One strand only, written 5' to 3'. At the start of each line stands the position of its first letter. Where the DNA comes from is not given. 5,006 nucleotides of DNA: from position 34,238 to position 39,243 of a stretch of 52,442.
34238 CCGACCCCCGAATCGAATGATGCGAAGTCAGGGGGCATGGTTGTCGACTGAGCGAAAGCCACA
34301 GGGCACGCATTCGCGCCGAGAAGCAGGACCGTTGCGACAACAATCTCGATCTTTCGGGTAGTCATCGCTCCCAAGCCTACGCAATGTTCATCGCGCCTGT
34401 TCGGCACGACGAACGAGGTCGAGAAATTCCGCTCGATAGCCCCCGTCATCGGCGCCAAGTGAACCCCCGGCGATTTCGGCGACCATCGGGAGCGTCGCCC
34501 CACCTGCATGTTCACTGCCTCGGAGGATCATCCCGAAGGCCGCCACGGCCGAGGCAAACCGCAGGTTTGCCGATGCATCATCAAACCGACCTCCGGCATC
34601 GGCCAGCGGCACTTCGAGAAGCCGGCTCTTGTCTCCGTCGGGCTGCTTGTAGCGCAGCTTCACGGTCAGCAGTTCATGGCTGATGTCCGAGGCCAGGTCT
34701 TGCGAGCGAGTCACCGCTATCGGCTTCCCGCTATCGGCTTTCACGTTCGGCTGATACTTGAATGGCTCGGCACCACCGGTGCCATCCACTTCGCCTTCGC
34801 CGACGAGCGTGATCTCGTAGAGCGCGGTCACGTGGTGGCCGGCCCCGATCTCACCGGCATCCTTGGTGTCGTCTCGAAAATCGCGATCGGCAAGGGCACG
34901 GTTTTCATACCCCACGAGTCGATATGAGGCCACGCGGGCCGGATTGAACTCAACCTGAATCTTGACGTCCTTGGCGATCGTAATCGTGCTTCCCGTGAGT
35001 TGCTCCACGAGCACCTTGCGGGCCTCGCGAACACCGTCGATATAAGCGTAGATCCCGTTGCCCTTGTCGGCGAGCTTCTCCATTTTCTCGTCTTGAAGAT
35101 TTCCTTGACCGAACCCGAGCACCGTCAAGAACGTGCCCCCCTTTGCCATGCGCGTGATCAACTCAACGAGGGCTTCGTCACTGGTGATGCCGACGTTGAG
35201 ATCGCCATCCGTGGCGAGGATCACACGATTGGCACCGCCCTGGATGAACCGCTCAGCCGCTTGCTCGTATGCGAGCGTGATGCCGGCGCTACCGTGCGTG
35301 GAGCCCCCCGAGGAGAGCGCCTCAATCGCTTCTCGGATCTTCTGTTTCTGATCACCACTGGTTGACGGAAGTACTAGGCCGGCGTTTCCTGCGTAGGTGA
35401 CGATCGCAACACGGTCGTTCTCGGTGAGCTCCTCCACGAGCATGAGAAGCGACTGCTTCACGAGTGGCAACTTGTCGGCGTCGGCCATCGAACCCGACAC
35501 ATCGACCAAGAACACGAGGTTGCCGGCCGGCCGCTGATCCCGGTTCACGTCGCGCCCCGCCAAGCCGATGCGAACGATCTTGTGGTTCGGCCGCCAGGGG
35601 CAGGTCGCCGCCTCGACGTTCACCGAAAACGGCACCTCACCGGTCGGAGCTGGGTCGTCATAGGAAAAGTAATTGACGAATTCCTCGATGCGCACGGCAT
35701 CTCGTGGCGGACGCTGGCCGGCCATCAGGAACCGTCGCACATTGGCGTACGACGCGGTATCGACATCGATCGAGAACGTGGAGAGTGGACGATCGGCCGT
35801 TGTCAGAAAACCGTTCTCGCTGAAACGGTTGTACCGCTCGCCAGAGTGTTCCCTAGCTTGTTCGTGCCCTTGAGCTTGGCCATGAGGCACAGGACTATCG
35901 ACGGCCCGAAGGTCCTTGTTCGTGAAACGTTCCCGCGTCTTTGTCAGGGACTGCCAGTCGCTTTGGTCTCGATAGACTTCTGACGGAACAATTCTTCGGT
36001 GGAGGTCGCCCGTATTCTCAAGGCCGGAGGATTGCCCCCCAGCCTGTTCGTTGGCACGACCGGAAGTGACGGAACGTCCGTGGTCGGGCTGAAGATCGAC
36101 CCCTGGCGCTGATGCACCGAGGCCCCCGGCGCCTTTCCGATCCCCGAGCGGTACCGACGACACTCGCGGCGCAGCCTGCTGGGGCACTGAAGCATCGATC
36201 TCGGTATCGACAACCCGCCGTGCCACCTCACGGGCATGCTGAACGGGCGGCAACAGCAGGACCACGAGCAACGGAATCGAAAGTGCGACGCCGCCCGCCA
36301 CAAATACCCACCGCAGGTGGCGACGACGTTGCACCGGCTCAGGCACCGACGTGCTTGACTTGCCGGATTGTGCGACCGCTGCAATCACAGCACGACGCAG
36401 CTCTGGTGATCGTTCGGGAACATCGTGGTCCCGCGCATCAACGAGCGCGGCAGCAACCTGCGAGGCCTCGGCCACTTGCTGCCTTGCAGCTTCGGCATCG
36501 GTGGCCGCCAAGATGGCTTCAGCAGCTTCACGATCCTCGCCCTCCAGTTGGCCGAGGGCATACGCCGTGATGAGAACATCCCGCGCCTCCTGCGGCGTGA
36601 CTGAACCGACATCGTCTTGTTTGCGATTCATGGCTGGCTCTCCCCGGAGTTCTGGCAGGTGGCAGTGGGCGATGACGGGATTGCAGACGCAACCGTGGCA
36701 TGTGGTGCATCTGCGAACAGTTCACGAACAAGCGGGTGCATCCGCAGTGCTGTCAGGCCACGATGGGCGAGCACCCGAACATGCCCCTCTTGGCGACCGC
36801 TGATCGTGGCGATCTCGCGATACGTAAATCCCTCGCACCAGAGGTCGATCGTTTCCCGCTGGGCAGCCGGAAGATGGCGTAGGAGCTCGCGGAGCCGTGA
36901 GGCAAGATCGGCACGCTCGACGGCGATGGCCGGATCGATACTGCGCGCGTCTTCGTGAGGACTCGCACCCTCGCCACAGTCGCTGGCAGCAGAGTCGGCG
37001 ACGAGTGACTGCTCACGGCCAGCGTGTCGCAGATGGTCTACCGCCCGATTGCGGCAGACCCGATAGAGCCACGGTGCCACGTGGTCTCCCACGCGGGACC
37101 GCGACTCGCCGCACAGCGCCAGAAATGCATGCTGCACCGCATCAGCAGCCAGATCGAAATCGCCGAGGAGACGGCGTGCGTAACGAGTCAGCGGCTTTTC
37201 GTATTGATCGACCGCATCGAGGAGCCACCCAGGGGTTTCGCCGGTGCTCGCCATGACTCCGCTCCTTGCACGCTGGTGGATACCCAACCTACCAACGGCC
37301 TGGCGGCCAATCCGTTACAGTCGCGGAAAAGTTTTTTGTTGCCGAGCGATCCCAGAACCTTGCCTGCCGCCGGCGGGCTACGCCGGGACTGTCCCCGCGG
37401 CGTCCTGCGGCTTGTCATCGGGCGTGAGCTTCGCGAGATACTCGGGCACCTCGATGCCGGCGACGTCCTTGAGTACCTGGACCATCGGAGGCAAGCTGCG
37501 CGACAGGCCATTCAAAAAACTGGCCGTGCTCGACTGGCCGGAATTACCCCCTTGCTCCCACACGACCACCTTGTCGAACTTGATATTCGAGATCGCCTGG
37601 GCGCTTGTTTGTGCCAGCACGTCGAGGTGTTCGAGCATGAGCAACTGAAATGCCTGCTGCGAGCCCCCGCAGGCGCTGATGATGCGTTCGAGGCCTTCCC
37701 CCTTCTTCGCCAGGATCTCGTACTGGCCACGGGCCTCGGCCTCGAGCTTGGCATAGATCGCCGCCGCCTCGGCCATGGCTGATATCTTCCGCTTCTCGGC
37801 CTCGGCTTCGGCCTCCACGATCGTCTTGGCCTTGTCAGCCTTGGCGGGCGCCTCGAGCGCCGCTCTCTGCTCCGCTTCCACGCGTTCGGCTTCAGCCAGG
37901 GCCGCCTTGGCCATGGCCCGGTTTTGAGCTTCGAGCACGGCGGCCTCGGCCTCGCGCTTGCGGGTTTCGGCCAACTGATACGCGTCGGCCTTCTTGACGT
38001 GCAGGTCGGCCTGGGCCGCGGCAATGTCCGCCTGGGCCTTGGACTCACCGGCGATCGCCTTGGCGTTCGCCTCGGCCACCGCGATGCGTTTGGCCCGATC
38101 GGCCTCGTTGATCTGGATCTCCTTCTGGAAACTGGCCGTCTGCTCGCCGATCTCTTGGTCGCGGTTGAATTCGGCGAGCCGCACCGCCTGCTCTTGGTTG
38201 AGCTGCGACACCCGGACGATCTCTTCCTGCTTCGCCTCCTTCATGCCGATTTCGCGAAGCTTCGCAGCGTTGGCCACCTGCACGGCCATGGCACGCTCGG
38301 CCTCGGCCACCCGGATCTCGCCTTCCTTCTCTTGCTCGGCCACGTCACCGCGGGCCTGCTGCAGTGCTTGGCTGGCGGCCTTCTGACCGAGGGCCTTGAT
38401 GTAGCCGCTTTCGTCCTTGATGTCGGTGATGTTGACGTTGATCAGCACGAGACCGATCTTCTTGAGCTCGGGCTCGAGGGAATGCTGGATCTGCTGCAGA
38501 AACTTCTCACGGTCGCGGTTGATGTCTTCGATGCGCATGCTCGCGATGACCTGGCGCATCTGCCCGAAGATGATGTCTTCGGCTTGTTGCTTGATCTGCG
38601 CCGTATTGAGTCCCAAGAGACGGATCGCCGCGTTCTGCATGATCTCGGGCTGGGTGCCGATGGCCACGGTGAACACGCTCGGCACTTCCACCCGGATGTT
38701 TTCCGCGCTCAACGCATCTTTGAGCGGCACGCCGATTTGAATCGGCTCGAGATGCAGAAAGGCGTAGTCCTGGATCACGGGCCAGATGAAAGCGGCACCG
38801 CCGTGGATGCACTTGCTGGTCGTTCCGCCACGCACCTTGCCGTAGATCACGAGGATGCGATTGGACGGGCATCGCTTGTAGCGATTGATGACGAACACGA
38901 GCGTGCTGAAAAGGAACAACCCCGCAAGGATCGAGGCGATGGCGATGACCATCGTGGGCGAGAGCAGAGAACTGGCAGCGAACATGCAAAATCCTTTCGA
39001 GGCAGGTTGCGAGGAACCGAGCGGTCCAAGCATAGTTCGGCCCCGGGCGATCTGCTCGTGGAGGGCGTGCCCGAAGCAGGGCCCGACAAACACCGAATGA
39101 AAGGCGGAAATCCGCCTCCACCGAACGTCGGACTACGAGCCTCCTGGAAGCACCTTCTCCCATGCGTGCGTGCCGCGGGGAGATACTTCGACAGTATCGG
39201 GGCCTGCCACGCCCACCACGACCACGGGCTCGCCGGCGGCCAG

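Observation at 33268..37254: ECF sigma / vWA-domain anti-sigma / secreted putative cysteine peptidase operon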

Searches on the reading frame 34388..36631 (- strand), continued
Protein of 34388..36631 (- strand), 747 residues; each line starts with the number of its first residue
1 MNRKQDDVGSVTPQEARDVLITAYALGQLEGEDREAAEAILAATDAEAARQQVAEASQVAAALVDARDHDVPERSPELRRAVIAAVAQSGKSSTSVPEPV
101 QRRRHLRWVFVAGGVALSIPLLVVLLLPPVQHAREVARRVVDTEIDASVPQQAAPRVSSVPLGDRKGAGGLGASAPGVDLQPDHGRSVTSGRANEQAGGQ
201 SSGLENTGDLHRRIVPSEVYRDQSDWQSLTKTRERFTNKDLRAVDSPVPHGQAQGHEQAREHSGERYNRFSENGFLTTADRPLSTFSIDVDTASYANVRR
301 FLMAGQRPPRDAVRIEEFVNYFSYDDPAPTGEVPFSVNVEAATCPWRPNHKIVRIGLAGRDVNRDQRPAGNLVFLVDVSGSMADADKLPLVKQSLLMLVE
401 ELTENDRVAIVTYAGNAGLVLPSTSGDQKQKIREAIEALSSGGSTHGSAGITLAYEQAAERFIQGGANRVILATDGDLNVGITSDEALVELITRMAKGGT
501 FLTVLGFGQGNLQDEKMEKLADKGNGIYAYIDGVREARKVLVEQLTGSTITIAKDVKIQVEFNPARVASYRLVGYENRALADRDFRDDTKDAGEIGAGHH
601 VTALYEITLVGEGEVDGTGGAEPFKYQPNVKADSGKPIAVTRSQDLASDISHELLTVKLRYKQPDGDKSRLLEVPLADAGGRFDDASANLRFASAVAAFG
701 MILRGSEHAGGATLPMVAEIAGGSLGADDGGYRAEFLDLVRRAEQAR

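Call 34: find_encoding_contigs(protein=P0204, flank=4000, max_places=2)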
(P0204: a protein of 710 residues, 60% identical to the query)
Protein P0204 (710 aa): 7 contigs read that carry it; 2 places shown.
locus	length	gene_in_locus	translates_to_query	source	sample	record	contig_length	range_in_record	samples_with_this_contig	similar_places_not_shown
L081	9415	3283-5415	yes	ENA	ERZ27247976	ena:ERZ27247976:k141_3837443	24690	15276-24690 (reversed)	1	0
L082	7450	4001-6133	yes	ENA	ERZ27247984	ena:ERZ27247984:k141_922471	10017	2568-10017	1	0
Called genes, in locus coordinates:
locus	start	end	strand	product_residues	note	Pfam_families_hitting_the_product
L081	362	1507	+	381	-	PF00988:CPSase_sm_chain, PF00117:GATase, PF07722:Peptidase_C26 (faint)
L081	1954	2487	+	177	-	-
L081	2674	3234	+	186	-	PF04542:Sigma70_r2, PF08281:Sigma70_r4_2, PF04545:Sigma70_r4 (weak)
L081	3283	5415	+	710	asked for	PF12450:vWF_A, PF00092:VWA, PF13519:VWA_2, PF13768:VWA_3, PF12034:YfbK_C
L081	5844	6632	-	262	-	PF06283:ThuA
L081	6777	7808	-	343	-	PF00730:HhH-GPD, PF00633:HHH (weak), PF14815:NUDIX_4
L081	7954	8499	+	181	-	PF13428:TPR_14 (faint), PF04910:Tcf25 (faint)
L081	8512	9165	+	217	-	PF02223:Thymidylate_kin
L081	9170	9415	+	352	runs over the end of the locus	PF13177:DNA_pol3_delta2, PF00004:AAA (weak), PF13401:AAA_22 (faint)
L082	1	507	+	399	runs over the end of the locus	-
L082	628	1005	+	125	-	PF03091:CutA1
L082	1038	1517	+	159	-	-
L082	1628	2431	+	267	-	PF00515:TPR_1 (faint), PF07719:TPR_2 (faint), PF13432:TPR_16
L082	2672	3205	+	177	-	-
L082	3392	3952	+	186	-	PF04542:Sigma70_r2, PF08281:Sigma70_r4_2, PF04545:Sigma70_r4 (weak)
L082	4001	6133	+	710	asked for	PF12450:vWF_A, PF00092:VWA, PF13519:VWA_2, PF13768:VWA_3, PF12034:YfbK_C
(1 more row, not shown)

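Call 35: find_encoding_contigs(protein=P0258, flank=4000, max_places=2)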
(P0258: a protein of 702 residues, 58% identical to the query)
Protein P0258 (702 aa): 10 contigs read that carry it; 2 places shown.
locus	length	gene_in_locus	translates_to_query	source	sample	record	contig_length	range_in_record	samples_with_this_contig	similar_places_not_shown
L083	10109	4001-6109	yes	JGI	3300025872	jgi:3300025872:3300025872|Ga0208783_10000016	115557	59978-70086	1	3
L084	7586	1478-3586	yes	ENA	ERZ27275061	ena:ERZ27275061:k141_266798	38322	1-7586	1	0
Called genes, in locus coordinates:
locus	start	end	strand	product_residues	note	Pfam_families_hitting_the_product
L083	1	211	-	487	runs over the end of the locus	PF00069:Pkinase, PF01636:APH (faint), PF07714:PK_Tyr_Ser-Thr, PF03109:ABC1 (weak)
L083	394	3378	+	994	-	-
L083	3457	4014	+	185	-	PF04542:Sigma70_r2, PF08281:Sigma70_r4_2, PF04545:Sigma70_r4 (weak)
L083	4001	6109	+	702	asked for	PF12450:vWF_A, PF00092:VWA, PF13519:VWA_2, PF13768:VWA_3, PF12034:YfbK_C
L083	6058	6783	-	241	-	PF01553:Acyltransferase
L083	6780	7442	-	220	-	PF02224:Cytidylate_kin, PF13189:Cytidylate_kin2, PF13238:AAA_18 (weak)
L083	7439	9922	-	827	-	-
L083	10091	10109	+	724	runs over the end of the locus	PF11104:PilM_2, PF14450:FtsA (weak)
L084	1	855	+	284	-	?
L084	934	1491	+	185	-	PF04542:Sigma70_r2, PF08281:Sigma70_r4_2, PF04545:Sigma70_r4 (weak)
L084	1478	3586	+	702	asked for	PF12450:vWF_A, PF00092:VWA, PF13519:VWA_2, PF13768:VWA_3, PF12034:YfbK_C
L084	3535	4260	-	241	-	PF01553:Acyltransferase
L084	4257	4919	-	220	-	PF02224:Cytidylate_kin, PF13189:Cytidylate_kin2, PF13238:AAA_18 (weak)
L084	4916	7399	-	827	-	-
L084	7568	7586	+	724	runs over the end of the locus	PF11104:PilM_2, PF14450:FtsA (weak)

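Call 36: find_encoding_contigs(protein=P0311, flank=4000, max_places=2)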
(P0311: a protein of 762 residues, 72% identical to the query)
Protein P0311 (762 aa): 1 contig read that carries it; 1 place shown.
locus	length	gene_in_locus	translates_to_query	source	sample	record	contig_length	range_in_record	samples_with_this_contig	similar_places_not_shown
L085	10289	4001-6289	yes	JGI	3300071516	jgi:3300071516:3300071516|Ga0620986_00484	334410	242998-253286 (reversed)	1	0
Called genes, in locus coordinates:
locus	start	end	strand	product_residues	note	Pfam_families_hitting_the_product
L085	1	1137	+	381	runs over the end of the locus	PF00988:CPSase_sm_chain, PF00117:GATase, PF07722:Peptidase_C26 (faint)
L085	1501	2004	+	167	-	-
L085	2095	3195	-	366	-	PF18920:DUF5671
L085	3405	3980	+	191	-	PF04542:Sigma70_r2, PF08281:Sigma70_r4_2, PF04545:Sigma70_r4 (weak)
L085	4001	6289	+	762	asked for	PF12450:vWF_A, PF00092:VWA, PF13519:VWA_2, PF13768:VWA_3, PF12034:YfbK_C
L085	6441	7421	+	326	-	-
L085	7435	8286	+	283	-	PF00535:Glycos_transf_2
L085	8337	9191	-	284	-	PF01531:Glyco_transf_11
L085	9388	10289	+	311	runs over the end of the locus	-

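Call 79: search_protein_families(library=padloc, proteins=[window:34388-36631:-], max_evalue=0.01)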
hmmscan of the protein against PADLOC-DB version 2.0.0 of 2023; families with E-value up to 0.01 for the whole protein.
window:34388-36631:- (747 aa): 0 families

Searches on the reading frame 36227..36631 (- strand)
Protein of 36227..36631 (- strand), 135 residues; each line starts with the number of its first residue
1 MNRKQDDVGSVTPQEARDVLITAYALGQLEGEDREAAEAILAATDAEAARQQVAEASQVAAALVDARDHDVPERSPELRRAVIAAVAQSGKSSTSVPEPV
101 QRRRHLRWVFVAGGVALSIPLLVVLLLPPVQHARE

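Call 66: predict_structure(alignment_id=A4)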
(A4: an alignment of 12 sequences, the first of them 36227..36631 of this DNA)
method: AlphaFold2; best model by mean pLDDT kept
length: 135 residues; sequences in the alignment: 12
mean_pLDDT: 72.7   pTM: 0.49
mean pLDDT of the five models: 72.7, 72.3, 69.4, 68.9, 68.3
residues with pLDDT >= 90: 51; 70-90: 24; 50-70: 36; < 50: 24
segments of 3 or more residues with pLDDT < 50: 92-103, 127-135
pLDDT, mean of each block of 10 residues (from residue 1): 58 91 96 97 95 94 84 70 75 45 50 52 54 43
secondary structure, 60 per line:
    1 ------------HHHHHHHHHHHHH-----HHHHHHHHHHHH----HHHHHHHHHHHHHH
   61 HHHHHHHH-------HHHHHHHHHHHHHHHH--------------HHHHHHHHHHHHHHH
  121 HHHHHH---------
elements in order: H13-25 H31-42 H47-68 H76-91 H106-126

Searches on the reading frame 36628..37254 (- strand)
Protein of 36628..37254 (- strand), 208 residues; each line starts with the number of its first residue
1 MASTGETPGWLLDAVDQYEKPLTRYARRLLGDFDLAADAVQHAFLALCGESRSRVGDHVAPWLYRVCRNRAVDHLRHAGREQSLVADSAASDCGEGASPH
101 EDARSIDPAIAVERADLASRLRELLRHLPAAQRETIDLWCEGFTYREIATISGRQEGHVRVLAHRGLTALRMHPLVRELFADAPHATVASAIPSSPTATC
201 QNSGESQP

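Call 3: search_protein_families(library=pfam, proteins=[window:36628-37254:-], max_evalue=1)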
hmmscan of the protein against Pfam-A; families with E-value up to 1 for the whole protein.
window:36628-37254:- (208 aa): 5 families
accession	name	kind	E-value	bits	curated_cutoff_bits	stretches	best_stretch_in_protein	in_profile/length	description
PF04542.20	Sigma70_r2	-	3.9e-12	46.2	24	1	15-80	2-70/71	Sigma-70 region 2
PF08281.18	Sigma70_r4_2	-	7.9e-08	32.3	25.7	1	120-170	3-54/54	Sigma-70, region 4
PF04545.22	Sigma70_r4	-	1.5e-05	24.8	24.1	1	124-171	1-49/50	Sigma-70, region 4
PF13384.12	HTH_23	-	0.028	14.7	24.6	1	135-165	10-40/50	Homeodomain-like domain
PF22029.2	PhyR_sigma2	-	0.039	14.4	27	1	23-66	9-53/55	Sigma2 domain of PhyR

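Call 4: search_protein_families(library=ncbifam, proteins=[window:36628-37254:-], max_evalue=1)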
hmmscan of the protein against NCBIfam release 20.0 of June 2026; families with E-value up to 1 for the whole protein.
window:36628-37254:- (208 aa): 78 families (the best 25 are shown)
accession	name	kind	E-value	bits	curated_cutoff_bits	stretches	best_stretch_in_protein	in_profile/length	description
TIGR02937.1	sigma70-ECF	superfamily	7.5e-18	64.7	42.9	1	15-171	7-162/165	sigma-70 family RNA polymerase sigma factor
NF058625.1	sigma_PG0214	equivalog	2.1e-16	60.1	130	1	15-171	10-158/170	GFO_1088 family ECF-type sigma factor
TIGR02950.1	SigM_subfam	subfamily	1.7e-15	57.2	147.95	1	16-170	7-154/159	RNA polymerase sigma factor, SigM family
TIGR02985.1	Sig70_bacteroi1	subfamily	2.7e-15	56.9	126.4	1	15-171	7-159/162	RNA polymerase sigma-70 factor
TIGR02983.1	SigE-fam_strep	subfamily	1.1e-14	54.6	141.55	1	16-173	13-157/162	SigE family RNA polymerase sigma factor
NF009166.1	PRK12513.1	equivalog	1.6e-14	54.1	206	1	17-159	30-171/193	RNA polymerase sigma factor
TIGR02989.1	Sig-70_gvs1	subfamily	4.3e-13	49.5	124.55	1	14-170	6-154/158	RNA polymerase sigma-70 factor, Rhodopirellula/Verrucomicrobium family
TIGR02952.1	Sig70_famx2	equivalog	9.6e-12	45.1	206.45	1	16-171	18-167/170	ECF subfamily RNA polymerase sigma factor, BldN family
NF007213.0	PRK09635.1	equivalog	1.2e-11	44.3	317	1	22-172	18-164/290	RNA polymerase sigma factor SigI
NF006550.0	PRK09047.1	equivalog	1.4e-11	44.2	173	1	24-171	27-184/194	RNA polymerase sigma factor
NF009172.0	PRK12519.1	subfamily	2.6e-11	43.4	222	1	17-172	37-187/194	RNA polymerase sigma factor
NF007225.0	PRK09643.1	equivalog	4.2e-11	42.9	190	1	18-183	36-189/204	RNA polymerase sigma factor SigM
NF007223.0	PRK09641.1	equivalog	4.8e-11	42.8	209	1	13-172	22-182/187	RNA polymerase sigma factor SigW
NF008888.0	PRK11922.1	equivalog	5.3e-11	42.6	204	1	17-172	38-194/231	RNA polymerase sigma factor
NF007214.0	PRK09636.1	subfamily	5.4e-11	42.2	271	1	15-175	10-164/293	RNA polymerase sigma factor SigJ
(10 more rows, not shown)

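Call 79: search_protein_families(library=padloc, proteins=[window:36628-37254:-], max_evalue=0.01)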
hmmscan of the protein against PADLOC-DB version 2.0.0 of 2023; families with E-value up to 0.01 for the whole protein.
window:36628-37254:- (208 aa): 0 families

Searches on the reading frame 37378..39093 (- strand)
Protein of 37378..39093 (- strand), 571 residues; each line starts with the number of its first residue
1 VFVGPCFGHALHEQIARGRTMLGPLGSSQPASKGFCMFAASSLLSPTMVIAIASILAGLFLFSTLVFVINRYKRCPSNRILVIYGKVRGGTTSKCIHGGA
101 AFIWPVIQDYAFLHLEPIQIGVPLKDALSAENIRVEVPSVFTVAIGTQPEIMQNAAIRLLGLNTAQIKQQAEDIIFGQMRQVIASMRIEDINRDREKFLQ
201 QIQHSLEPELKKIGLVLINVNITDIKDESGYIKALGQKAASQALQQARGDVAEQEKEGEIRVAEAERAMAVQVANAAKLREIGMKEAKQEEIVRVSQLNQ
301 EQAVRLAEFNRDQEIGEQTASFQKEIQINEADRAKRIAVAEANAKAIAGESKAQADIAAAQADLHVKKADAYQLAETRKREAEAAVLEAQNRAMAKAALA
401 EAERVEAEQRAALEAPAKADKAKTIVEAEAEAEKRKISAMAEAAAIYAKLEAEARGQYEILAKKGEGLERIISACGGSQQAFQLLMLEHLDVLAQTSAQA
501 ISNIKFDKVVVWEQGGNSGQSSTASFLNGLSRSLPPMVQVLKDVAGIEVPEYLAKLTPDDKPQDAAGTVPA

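Call 74: search_protein_families(library=pfam, proteins=[window:37378-39093:-], max_evalue=0.001)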
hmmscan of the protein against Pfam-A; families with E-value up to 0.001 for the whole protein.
window:37378-39093:- (571 aa): 1 family
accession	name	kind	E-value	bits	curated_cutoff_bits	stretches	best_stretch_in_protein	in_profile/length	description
PF01145.31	Band_7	-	9.9e-27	94.5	23.6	1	76-256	4-176/176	SPFH domain / Band 7 family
